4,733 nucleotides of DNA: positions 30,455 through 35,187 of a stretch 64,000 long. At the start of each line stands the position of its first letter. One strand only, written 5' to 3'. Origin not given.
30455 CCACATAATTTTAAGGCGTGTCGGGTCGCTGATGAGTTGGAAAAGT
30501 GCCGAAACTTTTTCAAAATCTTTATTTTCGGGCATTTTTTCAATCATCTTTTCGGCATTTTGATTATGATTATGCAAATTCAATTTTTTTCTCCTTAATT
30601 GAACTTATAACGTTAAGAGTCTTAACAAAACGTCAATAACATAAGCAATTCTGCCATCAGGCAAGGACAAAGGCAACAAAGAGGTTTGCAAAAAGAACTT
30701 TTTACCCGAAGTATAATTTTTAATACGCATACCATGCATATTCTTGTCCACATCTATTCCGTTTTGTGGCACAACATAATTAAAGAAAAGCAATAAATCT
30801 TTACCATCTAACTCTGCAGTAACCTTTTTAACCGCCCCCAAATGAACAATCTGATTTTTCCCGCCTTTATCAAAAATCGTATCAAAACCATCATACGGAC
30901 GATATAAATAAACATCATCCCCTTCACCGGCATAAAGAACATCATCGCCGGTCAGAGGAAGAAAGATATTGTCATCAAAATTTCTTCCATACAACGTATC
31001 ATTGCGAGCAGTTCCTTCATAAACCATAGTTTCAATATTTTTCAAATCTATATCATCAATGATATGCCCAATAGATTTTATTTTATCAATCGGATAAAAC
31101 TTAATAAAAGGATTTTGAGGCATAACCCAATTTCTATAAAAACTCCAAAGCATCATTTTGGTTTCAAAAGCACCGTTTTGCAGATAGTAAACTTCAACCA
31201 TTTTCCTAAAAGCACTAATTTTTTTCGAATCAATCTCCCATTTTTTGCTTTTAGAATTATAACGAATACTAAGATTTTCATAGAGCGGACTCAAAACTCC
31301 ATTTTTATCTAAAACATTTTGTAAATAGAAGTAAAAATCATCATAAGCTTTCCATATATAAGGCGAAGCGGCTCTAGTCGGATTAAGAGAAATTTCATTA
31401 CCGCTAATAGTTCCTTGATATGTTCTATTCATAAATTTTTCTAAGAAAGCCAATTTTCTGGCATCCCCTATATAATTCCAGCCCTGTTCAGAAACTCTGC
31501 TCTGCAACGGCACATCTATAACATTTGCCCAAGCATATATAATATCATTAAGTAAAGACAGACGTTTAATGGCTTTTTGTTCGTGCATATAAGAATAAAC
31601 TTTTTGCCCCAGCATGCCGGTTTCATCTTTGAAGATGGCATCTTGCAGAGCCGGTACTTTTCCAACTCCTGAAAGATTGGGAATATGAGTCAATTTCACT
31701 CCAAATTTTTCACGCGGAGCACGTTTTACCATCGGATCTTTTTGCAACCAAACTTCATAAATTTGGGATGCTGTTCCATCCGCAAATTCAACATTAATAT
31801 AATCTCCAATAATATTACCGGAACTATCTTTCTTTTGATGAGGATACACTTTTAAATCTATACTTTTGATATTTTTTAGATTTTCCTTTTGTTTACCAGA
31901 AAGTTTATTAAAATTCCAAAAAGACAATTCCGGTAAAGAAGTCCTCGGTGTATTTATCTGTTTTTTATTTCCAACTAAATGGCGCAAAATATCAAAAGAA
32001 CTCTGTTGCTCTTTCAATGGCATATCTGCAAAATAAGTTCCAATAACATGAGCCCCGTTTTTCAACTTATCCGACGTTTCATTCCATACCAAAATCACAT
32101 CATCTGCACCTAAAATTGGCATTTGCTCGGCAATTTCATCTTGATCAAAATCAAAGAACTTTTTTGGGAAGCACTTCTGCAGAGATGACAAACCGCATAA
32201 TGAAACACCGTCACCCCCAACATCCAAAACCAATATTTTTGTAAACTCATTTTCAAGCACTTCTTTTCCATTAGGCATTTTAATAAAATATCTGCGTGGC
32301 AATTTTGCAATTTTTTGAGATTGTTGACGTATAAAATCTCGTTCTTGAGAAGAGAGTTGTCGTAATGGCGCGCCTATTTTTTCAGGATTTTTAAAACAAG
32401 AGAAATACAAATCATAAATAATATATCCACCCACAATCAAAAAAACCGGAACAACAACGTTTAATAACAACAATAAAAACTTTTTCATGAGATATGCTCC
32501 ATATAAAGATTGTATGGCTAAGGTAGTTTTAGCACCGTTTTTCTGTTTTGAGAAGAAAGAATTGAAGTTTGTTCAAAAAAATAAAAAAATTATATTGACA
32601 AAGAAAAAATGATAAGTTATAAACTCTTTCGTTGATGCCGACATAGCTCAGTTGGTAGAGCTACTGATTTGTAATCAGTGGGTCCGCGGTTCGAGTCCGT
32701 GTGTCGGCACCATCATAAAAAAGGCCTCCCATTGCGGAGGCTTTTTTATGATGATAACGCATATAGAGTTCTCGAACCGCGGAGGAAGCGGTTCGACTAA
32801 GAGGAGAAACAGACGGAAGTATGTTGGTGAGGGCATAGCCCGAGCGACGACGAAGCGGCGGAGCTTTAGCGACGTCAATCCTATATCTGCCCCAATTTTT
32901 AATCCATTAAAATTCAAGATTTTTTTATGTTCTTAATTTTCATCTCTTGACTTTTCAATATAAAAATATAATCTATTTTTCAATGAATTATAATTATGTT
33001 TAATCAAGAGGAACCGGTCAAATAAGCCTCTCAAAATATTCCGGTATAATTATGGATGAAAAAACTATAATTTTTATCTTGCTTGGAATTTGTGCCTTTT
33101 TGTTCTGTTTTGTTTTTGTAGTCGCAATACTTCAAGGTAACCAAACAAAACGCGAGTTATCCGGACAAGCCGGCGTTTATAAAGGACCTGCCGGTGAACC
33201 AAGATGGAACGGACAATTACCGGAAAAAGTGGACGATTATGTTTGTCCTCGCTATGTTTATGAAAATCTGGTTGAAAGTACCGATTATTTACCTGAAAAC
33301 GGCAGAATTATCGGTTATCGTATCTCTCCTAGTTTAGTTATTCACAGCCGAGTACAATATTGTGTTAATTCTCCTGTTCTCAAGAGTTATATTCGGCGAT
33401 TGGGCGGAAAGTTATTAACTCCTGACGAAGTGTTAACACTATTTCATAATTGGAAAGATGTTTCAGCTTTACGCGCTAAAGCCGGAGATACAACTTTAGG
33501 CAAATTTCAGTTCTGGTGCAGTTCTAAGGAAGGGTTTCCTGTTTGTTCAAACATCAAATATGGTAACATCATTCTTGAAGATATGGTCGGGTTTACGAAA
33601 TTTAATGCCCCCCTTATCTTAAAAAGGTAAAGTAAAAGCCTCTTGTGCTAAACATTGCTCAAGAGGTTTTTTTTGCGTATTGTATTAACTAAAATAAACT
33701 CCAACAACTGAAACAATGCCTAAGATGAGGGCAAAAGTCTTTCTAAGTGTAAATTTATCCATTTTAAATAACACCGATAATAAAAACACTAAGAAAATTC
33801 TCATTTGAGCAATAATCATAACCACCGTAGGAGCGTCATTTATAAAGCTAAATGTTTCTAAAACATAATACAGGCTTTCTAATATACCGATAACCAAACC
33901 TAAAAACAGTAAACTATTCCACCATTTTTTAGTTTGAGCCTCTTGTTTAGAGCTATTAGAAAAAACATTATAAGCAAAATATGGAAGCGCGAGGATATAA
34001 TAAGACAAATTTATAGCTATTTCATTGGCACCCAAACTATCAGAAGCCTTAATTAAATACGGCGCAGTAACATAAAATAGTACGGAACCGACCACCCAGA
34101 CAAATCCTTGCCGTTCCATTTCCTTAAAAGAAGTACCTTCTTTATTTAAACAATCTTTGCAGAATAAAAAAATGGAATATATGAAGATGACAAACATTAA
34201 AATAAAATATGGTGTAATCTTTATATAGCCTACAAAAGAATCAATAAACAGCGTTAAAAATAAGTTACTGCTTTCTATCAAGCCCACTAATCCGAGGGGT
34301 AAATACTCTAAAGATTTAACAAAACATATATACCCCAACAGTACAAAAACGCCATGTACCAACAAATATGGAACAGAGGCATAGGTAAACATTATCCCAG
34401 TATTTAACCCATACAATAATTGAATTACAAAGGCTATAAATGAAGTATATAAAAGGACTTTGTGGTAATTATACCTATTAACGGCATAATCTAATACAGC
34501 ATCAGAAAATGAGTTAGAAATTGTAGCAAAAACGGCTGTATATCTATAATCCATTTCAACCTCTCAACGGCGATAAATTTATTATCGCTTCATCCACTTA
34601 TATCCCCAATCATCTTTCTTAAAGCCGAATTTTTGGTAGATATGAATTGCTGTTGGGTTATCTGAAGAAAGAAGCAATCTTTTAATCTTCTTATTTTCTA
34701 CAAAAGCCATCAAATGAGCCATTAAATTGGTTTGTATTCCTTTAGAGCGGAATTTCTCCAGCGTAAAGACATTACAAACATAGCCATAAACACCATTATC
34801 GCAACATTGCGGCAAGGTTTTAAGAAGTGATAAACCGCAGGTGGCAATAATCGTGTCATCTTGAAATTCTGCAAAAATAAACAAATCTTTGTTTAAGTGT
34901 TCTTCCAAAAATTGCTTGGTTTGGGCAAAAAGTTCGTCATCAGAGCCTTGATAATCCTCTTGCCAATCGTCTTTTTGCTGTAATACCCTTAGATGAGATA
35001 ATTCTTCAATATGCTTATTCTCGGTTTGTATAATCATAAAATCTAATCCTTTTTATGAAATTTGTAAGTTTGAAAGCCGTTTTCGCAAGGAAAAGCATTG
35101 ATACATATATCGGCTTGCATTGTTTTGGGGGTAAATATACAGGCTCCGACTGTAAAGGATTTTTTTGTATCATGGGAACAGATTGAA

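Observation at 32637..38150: Decayed integrative islet at tRNA-Thr(UGU): a 104-105 bp direct repeat of the tRNA 3' half plus terminator brackets 5.3 kb of very AT-rich cargo, with no integrase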

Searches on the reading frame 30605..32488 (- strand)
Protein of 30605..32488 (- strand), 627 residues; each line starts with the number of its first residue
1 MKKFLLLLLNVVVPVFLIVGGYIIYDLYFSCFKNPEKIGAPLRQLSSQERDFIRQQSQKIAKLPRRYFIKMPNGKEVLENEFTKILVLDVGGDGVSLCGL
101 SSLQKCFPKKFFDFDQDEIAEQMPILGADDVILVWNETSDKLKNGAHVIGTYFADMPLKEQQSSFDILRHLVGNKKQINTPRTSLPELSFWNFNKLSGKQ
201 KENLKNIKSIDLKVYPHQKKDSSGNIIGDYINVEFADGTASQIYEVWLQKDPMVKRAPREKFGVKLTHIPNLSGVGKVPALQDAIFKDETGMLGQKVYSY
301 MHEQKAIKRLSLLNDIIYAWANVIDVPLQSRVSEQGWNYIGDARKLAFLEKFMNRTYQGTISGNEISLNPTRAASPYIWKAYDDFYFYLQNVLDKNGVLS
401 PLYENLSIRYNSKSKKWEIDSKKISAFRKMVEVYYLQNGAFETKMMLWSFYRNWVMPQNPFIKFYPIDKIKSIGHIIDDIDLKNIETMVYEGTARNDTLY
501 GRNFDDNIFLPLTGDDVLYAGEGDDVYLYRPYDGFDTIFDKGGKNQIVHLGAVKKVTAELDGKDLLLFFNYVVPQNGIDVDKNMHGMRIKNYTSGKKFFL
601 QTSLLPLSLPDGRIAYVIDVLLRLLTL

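Call 7: search_protein_families(library=pfam, proteins=[window:30605-32488:-], max_evalue=0.01)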
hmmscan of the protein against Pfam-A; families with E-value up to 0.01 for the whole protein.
window:30605-32488:- (627 aa): 0 families

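Call 14: find_encoding_contigs(protein=window:30605-32488:-, flank=10000, max_places=10)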
Protein window:30605-32488:- (627 aa): 3 contigs read that carry it; 3 places shown.
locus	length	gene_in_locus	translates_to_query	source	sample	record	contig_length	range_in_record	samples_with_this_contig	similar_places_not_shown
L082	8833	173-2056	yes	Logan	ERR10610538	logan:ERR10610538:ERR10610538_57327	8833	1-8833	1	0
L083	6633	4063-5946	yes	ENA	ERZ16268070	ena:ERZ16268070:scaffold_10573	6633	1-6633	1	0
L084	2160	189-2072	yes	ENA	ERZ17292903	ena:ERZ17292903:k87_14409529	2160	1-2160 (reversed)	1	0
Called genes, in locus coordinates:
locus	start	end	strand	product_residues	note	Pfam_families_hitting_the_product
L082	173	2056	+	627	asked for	PF26745:SPM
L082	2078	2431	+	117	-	PF12840:HTH_20 (weak), PF01022:HTH_5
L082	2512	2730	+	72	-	PF00403:HMA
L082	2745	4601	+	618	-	PF00122:E1-E2_ATPase, PF00702:Hydrolase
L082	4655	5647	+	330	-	PF11335:DUF3137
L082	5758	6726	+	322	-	PF03706:LPG_synthase_TM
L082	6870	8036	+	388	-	-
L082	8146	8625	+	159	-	PF04191:PEMT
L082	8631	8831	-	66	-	?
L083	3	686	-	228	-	?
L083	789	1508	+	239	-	PF03417:AAT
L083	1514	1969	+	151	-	PF13420:Acetyltransf_4 (weak), PF00583:Acetyltransf_1, PF13673:Acetyltransf_10, PF13508:Acetyltransf_7, PF08445:FR47 (weak)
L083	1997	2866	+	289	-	PF00892:EamA (faint)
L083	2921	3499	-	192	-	-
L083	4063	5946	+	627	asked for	PF26745:SPM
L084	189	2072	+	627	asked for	PF26745:SPM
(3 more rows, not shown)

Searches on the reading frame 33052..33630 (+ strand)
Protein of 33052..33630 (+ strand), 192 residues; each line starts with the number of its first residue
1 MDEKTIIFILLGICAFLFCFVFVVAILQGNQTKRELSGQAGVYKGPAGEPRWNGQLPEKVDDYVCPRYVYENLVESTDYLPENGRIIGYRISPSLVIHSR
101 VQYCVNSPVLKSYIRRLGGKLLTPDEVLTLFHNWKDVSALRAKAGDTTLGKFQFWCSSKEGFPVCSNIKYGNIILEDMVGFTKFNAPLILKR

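Call 7: search_protein_families(library=pfam, proteins=[window:33052-33630:+], max_evalue=0.01)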
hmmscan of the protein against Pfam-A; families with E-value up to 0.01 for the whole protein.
window:33052-33630:+ (192 aa): 0 families

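Call 23: find_homologous_proteins(query=window:33052-33630:+)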
Query window:33052-33630:+ (192 aa): 166 proteins with E <= 0.001 among 259 candidates; the best 120 are listed.
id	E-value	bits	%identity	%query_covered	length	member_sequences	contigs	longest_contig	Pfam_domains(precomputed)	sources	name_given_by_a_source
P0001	6.8e-123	426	96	100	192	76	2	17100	-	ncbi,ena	-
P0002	2.7e-108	378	86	100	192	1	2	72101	-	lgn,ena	-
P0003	6.7e-107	373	85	100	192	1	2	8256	-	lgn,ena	-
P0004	7.4e-107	373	85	100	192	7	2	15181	-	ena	-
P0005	1.6e-105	369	84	100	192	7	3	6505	-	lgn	-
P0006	2.2e-104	365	84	100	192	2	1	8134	-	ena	-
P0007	2.3e-95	336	76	100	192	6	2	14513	-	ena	-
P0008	1.6e-94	333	76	100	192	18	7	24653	-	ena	-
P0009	3.6e-94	332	74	100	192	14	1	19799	-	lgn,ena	-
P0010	1.8e-93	330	76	100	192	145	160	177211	-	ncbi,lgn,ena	-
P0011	2.8e-93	329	77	100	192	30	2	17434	-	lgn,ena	-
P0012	3.1e-92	326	72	100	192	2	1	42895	-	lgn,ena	-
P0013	3.5e-82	293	68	100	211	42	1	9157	-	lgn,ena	-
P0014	1.9e-79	284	77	85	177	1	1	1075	-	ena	-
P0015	6.1e-79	282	68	100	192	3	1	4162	-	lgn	-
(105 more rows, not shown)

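Call 24: find_encoding_contigs(protein=P0001, flank=10000, max_places=6)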
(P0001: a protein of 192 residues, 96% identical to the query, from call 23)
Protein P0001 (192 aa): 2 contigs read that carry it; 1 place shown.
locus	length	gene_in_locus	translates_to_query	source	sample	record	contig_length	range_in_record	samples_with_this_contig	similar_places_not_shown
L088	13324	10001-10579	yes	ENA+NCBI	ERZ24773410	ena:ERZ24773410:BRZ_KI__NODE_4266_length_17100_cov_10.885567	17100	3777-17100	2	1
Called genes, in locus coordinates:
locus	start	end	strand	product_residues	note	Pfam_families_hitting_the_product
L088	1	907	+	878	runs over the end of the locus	PF20155:TMP_3, PF09718:Tape_meas_lam_C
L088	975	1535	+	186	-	PF27000:PH_gly_zipper (weak)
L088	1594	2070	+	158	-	-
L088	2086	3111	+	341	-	PF26208:Phage_phiTE_241_N (weak)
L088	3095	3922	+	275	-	PF25641:Head_fiber_dimeric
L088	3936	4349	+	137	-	-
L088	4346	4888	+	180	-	PF08875:DUF1833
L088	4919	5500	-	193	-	PF08308:PEGA (weak)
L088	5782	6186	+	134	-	PF00877:NLPC_P60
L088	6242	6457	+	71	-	-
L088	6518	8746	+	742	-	PF24801:FNIII-A_GpJ, PF13550:Phage-tail_3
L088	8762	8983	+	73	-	-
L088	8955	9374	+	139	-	-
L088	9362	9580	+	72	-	-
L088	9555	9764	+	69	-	-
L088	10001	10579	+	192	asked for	-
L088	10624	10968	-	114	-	PF14903:WG_beta_rep (weak)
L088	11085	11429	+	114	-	-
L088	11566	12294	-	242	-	PF06889:DUF1266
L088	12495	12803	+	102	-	-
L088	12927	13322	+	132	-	?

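Call 25: find_encoding_contigs(protein=P0002, flank=10000, max_places=6)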
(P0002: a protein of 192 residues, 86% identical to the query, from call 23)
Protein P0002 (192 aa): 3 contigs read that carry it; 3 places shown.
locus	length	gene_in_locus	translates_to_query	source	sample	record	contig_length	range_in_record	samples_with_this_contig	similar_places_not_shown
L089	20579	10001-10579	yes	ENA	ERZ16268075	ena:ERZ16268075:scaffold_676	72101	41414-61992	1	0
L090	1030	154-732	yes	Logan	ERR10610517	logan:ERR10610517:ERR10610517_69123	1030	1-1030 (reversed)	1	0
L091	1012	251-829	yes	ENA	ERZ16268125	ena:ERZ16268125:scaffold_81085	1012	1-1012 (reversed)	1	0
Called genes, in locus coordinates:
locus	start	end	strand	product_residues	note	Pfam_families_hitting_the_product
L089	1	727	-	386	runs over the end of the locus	PF01966:HD, PF13286:HD_assoc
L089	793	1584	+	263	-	PF03372:Exo_endo_phos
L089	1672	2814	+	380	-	PF03572:Peptidase_S41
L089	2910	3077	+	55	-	PF00471:Ribosomal_L33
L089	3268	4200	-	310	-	PF02899:Phage_int_SAM_1, PF13495:Phage_int_SAM_4 (weak), PF00589:Phage_integrase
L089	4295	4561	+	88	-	-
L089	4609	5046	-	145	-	PF00376:MerR, PF13411:MerR_1, PF09278:MerR-DNA-bind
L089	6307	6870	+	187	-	-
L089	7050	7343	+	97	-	-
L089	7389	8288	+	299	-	PF01145:Band_7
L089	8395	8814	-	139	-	-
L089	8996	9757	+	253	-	-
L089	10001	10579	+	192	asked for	-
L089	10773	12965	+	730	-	PF17764:PriA_3primeBD, PF00270:DEAD, PF04851:ResIII, PF00271:Helicase_C (faint), PF18319:Zn_ribbon_PriA, PF18074:PriA_C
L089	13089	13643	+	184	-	PF00213:OSCP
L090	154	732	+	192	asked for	-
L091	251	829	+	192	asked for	-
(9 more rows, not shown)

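Call 26: find_encoding_contigs(protein=P0010, flank=10000, max_places=8)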
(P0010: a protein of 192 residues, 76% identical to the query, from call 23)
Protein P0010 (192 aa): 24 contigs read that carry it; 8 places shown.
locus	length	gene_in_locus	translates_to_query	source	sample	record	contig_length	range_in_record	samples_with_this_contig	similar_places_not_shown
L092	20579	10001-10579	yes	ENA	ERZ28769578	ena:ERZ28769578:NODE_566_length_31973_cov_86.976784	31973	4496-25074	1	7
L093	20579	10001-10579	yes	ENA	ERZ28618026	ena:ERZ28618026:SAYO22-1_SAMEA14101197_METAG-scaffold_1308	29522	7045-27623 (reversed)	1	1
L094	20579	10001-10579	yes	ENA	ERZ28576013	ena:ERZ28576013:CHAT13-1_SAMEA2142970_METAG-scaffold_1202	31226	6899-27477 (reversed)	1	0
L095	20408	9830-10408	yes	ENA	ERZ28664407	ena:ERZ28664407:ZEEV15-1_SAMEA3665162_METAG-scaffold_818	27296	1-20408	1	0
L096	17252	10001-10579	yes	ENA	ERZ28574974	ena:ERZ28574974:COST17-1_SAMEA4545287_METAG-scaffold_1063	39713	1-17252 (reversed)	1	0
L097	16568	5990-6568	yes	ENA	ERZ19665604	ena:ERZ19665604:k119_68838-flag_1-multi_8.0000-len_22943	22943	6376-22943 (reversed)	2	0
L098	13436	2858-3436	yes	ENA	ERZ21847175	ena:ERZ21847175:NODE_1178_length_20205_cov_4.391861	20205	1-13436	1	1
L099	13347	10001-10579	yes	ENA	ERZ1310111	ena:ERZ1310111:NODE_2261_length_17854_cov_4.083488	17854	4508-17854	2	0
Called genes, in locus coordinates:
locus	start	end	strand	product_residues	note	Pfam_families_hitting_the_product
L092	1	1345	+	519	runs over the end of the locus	PF12161:HsdM_N, PF02384:N6_Mtase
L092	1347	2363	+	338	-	PF13310:Virulence_RhuM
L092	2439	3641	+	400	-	PF01420:Methylase_S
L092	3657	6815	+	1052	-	PF04313:HSDR_N, PF00270:DEAD, PF04851:ResIII, PF18766:SWI2_SNF2, PF22679:T1R_D3-like, PF12008:EcoR124_C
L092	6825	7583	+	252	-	-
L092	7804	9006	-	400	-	PF13657:Couple_hipA, PF07804:HipA_C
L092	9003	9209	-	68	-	-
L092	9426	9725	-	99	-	-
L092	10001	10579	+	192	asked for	-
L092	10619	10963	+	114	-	-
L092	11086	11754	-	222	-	PF04237:YjbR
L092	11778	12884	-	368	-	PF03739:LptF_LptG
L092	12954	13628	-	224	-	PF00625:Guanylate_kin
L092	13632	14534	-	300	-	PF03755:YicC-like_N, PF08340:YicC-like_C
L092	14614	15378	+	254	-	PF00106:adh_short, PF02719:Polysacc_synt_2, PF08659:KR, PF13561:adh_short_C2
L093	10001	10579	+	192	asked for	-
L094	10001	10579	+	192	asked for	-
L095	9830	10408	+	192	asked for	-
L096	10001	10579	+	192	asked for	-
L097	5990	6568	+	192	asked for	-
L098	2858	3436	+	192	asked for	-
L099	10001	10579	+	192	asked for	-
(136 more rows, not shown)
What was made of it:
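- Gene 1 belongs to a large clade-wide family found in many other contexts (calls 23-26).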

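Call 86: search_protein_families(library=padloc, proteins=[window:33052-33630:+], max_evalue=0.001)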
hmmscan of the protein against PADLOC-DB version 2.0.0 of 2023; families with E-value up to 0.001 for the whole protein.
window:33052-33630:+ (192 aa): 0 families

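Call 87: search_protein_families(library=ncbifam, proteins=[window:33052-33630:+], max_evalue=0.001)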
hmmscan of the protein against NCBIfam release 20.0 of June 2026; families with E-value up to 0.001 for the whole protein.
window:33052-33630:+ (192 aa): 0 families

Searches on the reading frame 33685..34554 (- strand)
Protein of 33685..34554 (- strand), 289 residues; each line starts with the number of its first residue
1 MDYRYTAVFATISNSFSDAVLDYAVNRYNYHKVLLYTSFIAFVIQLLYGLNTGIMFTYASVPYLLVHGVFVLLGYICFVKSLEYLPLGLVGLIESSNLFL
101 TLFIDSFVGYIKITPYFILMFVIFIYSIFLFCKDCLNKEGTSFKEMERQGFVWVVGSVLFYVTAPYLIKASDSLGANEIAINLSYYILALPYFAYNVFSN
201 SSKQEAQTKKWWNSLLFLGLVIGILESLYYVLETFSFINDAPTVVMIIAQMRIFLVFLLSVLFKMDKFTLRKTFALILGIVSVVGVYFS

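Call 7: search_protein_families(library=pfam, proteins=[window:33685-34554:-], max_evalue=0.01)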
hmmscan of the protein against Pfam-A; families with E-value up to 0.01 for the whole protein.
window:33685-34554:- (289 aa): 2 families
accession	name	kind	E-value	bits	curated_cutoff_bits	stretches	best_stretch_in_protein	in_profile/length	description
PF00892.27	EamA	-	4.2e-09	37.2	28.2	2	150-287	3-134/135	EamA-like transporter family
PF16913.11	PUNUT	-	0.0012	18.6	30.6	1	68-160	81-175/321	Purine nucleobase transmembrane transport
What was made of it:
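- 33685..34554 (-): EamA/DMT-family transporter (289 aa). Pfam PF00892, E = 4e-9 (call 7).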

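Call 86: search_protein_families(library=padloc, proteins=[window:33685-34554:-], max_evalue=0.001)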
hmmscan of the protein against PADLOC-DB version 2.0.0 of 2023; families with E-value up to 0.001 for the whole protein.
window:33685-34554:- (289 aa): 0 families

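Call 87: search_protein_families(library=ncbifam, proteins=[window:33685-34554:-], max_evalue=0.001)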
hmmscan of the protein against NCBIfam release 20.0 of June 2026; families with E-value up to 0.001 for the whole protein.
window:33685-34554:- (289 aa): 0 families

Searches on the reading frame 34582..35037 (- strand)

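Call 7: search_protein_families(library=pfam, proteins=[window:34582-35037:-], max_evalue=0.01)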
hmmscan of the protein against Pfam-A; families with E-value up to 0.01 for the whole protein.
window:34582-35037:- (151 aa): 6 families
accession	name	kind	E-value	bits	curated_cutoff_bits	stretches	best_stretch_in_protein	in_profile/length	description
PF00583.31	Acetyltransf_1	-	3.6e-13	50.2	20.7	1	24-139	7-116/116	Acetyltransferase (GNAT) family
PF13673.13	Acetyltransf_10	-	3e-09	37.4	23.6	1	40-142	19-110/128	Acetyltransferase (GNAT) domain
PF13508.13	Acetyltransf_7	-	3.7e-09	37.3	27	1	54-141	6-84/84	Acetyltransferase (GNAT) domain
PF08445.16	FR47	-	5.3e-06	26.8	22.1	1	84-148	21-85/86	FR47-like protein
PF13420.13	Acetyltransf_4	-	5.6e-06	26.9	24.3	1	10-141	12-136/155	Acetyltransferase (GNAT) domain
PF13527.13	Acetyltransf_9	-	1.1e-05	25.9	25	1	29-140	21-125/127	Acetyltransferase (GNAT) domain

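Call 86: search_protein_families(library=padloc, proteins=[window:34582-35037:-], max_evalue=0.001)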
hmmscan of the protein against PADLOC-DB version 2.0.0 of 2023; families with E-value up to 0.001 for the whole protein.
window:34582-35037:- (151 aa): 0 families

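Call 87: search_protein_families(library=ncbifam, proteins=[window:34582-35037:-], max_evalue=0.001)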
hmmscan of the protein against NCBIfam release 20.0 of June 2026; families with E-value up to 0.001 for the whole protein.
window:34582-35037:- (151 aa): 6 families
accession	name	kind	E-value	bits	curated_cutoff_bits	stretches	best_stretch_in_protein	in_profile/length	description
TIGR01575.1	rimI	equivalog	3e-06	27.4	86.4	1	87-143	58-116/132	ribosomal protein S18-alanine N-acetyltransferase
NF043067.1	AAC_6p_group_E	equivalog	1.1e-05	25.4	140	1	31-141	20-129/140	aminoglycoside 6'-N-acetyltransferase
NF000140.3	AAC_6p_Salmo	exception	2.8e-05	24.4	270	1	12-141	10-134/145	cryptic aminoglycoside N-acetyltransferase AAC(6')-Iy/Iaa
NF000360.1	sat4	exception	0.0002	21.5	380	1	25-140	46-154/180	streptothricin N-acetyltransferase Sat4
NF040503.1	resist_ArsN1a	equivalog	0.0002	21.1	170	1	40-141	37-135/159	arsinothricin resistance N-acetyltransferase ArsN1 family A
NF033083.0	AAC_3_I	equivalog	0.00033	20.9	200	1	40-142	35-137/145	AAC(3)-I family aminoglycoside N-acetyltransferase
